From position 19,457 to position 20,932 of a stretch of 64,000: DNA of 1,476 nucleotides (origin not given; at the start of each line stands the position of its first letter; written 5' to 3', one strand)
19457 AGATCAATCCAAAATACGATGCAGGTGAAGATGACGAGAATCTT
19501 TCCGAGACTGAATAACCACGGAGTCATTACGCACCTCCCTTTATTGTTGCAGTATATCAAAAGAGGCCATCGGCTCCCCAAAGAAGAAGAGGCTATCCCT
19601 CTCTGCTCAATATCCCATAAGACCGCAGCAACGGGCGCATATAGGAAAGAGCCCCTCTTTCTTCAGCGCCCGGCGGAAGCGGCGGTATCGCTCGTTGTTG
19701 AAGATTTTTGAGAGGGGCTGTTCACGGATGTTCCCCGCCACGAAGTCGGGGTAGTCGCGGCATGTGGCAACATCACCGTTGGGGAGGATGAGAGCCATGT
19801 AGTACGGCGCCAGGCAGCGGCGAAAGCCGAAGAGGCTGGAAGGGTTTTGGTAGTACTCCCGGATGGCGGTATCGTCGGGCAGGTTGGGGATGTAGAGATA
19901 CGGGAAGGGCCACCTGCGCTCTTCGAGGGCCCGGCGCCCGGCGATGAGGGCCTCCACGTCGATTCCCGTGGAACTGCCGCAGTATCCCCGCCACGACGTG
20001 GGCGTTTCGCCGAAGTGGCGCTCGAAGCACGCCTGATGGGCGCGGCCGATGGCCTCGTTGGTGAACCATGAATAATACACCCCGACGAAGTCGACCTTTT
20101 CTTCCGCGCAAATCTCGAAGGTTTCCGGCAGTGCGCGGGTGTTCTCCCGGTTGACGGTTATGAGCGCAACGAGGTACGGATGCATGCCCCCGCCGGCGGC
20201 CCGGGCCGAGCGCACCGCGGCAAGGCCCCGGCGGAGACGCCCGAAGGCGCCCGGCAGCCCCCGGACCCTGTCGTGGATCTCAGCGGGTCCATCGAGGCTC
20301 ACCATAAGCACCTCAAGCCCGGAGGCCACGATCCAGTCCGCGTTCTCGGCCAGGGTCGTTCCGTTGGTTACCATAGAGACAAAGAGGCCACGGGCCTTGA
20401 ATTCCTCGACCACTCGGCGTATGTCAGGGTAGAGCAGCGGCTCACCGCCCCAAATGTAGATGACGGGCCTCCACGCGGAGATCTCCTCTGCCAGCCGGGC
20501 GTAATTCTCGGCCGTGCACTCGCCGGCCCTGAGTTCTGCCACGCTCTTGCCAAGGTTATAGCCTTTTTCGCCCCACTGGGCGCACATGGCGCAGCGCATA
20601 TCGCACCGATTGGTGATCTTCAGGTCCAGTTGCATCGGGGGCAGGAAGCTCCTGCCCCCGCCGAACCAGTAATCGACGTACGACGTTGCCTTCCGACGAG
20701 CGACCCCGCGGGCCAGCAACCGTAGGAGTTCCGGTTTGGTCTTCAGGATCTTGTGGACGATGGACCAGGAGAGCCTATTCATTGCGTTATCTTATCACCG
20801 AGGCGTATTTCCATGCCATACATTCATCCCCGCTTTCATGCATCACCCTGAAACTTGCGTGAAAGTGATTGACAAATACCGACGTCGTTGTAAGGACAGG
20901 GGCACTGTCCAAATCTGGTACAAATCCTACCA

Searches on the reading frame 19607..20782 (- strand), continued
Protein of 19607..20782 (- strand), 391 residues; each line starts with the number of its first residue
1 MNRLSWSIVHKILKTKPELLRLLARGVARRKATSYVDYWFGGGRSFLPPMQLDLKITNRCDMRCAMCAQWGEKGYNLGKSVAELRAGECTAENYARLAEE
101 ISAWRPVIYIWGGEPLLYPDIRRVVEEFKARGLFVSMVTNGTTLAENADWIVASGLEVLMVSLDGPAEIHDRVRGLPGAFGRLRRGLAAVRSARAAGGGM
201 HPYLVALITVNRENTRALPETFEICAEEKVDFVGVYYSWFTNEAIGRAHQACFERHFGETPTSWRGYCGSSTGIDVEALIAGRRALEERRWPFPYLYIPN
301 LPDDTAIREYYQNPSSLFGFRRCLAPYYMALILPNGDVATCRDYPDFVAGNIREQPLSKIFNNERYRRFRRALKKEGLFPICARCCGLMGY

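Call 76: search_protein_families(library=pfam, proteins=[L023:11187-13760:+, L035:6253-7989:+, L025:10411-11484:+, L019:7918-9159:+, L094:1237-3051:+, L043:1822-3444:+, L039:3292-4665:+, L089:8486-9853:+, L103:9247-10506:+, L048:4587-5507:+], max_evalue=0.001)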
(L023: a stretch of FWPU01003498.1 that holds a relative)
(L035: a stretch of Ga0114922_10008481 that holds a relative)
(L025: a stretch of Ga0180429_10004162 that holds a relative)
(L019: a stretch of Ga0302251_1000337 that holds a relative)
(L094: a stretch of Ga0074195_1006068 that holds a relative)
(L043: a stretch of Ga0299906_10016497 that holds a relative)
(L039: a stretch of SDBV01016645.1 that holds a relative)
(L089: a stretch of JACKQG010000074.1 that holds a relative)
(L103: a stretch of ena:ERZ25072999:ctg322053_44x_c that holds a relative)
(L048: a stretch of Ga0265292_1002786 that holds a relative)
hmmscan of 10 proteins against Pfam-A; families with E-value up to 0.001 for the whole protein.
L023:11187-13760:+ (857 aa): 1 family
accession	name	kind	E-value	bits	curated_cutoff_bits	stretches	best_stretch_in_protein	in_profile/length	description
PF13347.12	MFS_2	-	8.9e-83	278.6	27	1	382-825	2-427/427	MFS/sugar transport protein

L035:6253-7989:+ (578 aa): 9 families
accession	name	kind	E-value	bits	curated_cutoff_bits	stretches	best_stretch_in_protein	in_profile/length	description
PF01435.24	Peptidase_M48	-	3.1e-25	89.5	20.3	1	252-449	3-184/186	Peptidase family M48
PF07719.23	TPR_2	-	1.7e-11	43.7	27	1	528-560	2-34/34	Tetratricopeptide repeat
PF13414.12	TPR_11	-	2.3e-10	40.4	26.8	1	500-541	1-42/42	TPR repeat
PF14559.12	TPR_19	-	4.4e-08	33.8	25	1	506-564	4-62/68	Tetratricopeptide repeat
PF13181.12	TPR_8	-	6.3e-08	32.6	25.7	0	528-560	2-34/34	Tetratricopeptide repeat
PF00515.34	TPR_1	-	1.5e-07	31.3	27.8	1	528-560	2-34/34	Tetratricopeptide repeat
PF13428.12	TPR_14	-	6.1e-07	29.9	23.5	0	529-567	3-41/44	Tetratricopeptide repeat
PF13432.12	TPR_16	-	2.3e-06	28.4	32.7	1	509-559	13-63/65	Tetratricopeptide repeat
PF13431.12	TPR_17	-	1.5e-05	25.3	24.4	0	516-547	2-33/34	Tetratricopeptide repeat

L025:10411-11484:+ (357 aa): 1 family
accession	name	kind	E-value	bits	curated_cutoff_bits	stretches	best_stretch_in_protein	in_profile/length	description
PF07224.18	Chlorophyllase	-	2.7e-05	23.5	26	1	78-177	41-135/301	Chlorophyllase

L019:7918-9159:+ (413 aa): 2 families
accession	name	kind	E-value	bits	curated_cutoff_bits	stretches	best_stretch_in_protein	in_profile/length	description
PF08668.18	HDOD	-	2.5e-18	66.7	22.9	1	208-325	8-130/196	HDOD domain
PF00563.25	EAL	-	7.1e-12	45.6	31.3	1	64-193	88-236/236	EAL domain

L094:1237-3051:+ (604 aa): 0 families

L043:1822-3444:+ (540 aa): 0 families

L039:3292-4665:+ (457 aa): 1 family
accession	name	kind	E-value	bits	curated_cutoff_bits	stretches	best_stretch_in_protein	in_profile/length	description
PF11769.13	DUF3313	-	9.9e-33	113.9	26.1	1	305-448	2-164/187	Protein of unknown function (DUF3313)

L089:8486-9853:+ (455 aa): 1 family
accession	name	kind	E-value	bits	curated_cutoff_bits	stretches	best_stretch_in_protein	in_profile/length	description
PF12176.13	MtaB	-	1.7e-147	492.4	25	1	2-454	2-460/460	Methanol-cobalamin methyltransferase B subunit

L103:9247-10506:+ (419 aa): 0 families

L048:4587-5507:+ (306 aa): 1 family
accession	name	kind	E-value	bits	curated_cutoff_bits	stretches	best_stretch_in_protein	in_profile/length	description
PF07484.17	Collar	-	0.00058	20.2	24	0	167-190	1-22/57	Phage Tail Collar Domain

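Call 79: search_protein_families(library=pfam, proteins=[L045:1554-2897:+, L025:3648-5138:+, L023:4495-8127:+, L085:8103-9836:-, L088:8731-10050:-, L033:1976-3228:+], max_evalue=0.001)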
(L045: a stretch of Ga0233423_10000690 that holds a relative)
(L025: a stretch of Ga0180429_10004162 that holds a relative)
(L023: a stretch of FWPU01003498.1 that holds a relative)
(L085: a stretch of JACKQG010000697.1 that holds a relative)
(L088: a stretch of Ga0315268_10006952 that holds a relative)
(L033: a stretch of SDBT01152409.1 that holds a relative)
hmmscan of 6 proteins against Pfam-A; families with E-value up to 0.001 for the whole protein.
L045:1554-2897:+ (447 aa): 3 families
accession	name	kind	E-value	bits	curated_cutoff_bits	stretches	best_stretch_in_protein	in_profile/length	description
PF00884.28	Sulfatase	-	3.4e-47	161.6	25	1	11-319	2-300/301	Sulfatase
PF16347.10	SGSH_C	-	1.5e-20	74.4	29.3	1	268-412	2-149/154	N-sulphoglucosamine sulphohydrolase, C-terminal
PF01663.27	Phosphodiest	-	2.6e-13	50.7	23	2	230-274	187-233/342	Type I phosphodiesterase / nucleotide pyrophosphatase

L025:3648-5138:+ (496 aa): 3 families
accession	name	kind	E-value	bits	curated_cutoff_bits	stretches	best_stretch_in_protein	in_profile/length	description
PF06722.18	EryCIII-like_C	-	2.9e-22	79.6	31.7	1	374-479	25-130/145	Erythromycin biosynthesis protein CIII-like, C-terminal domain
PF00201.24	UDPGT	-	8e-20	71.6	19.5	1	268-477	215-421/499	UDP-glucoronosyl and UDP-glucosyl transferase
PF04101.22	Glyco_tran_28_C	-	3.5e-10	40.6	22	1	355-476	29-153/166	Glycosyltransferase family 28 C-terminal domain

L023:4495-8127:+ (1210 aa): 0 families

L085:8103-9836:- (577 aa): 2 families
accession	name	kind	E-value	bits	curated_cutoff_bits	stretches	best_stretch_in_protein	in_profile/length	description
PF13382.11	Adenine_deam_C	-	4.5e-57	192.6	27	1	399-566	1-169/169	Adenine deaminase C-terminal domain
PF01979.26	Amidohydro_1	-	1.1e-36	127.2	25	1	73-352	2-345/345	Amidohydrolase family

L088:8731-10050:- (439 aa): 2 families
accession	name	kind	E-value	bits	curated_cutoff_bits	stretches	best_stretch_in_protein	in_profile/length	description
PF04101.22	Glyco_tran_28_C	-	4.9e-17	62.9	22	1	321-416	57-154/166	Glycosyltransferase family 28 C-terminal domain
PF13528.12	Glyco_trans_1_3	-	9.3e-06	25.5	25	1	287-399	206-318/322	Glycosyl transferase family 1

L033:1976-3228:+ (417 aa): 6 families
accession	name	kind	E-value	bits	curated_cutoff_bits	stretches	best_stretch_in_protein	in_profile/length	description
PF00665.32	rve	-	9.2e-16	58.4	32.6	1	224-335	4-101/102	Integrase core domain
PF13683.12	rve_3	-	8.9e-07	29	26.5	1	330-391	7-67/67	Integrase core domain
PF13384.12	HTH_23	-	1.8e-05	24.8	24.6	1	92-136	6-49/50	Homeodomain-like domain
PF01381.28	HTH_3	-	0.00046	20.6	23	1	96-141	1-46/55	Helix-turn-helix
PF13518.12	HTH_28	-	0.00062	20.2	25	0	92-136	1-44/52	Helix-turn-helix domain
PF13551.12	HTH_29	-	0.00075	20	28.1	0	99-138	6-46/64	Winged helix-turn helix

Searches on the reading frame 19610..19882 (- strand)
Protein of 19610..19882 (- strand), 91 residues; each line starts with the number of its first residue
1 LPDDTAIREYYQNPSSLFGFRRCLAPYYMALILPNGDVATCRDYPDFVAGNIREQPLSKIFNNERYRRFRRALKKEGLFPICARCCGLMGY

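Call 62: search_solved_structures(query=window:19610-19882:-, max_evalue=1, show_alignments=4)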
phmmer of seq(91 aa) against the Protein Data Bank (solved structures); distinct sequences matched with E-value up to 1: 2.
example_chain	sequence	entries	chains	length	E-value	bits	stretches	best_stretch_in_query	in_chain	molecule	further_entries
4m7s_A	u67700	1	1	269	1e-05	28.8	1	21-86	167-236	BtrN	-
4m7t_A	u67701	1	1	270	1.1e-05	28.8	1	21-86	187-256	BtrN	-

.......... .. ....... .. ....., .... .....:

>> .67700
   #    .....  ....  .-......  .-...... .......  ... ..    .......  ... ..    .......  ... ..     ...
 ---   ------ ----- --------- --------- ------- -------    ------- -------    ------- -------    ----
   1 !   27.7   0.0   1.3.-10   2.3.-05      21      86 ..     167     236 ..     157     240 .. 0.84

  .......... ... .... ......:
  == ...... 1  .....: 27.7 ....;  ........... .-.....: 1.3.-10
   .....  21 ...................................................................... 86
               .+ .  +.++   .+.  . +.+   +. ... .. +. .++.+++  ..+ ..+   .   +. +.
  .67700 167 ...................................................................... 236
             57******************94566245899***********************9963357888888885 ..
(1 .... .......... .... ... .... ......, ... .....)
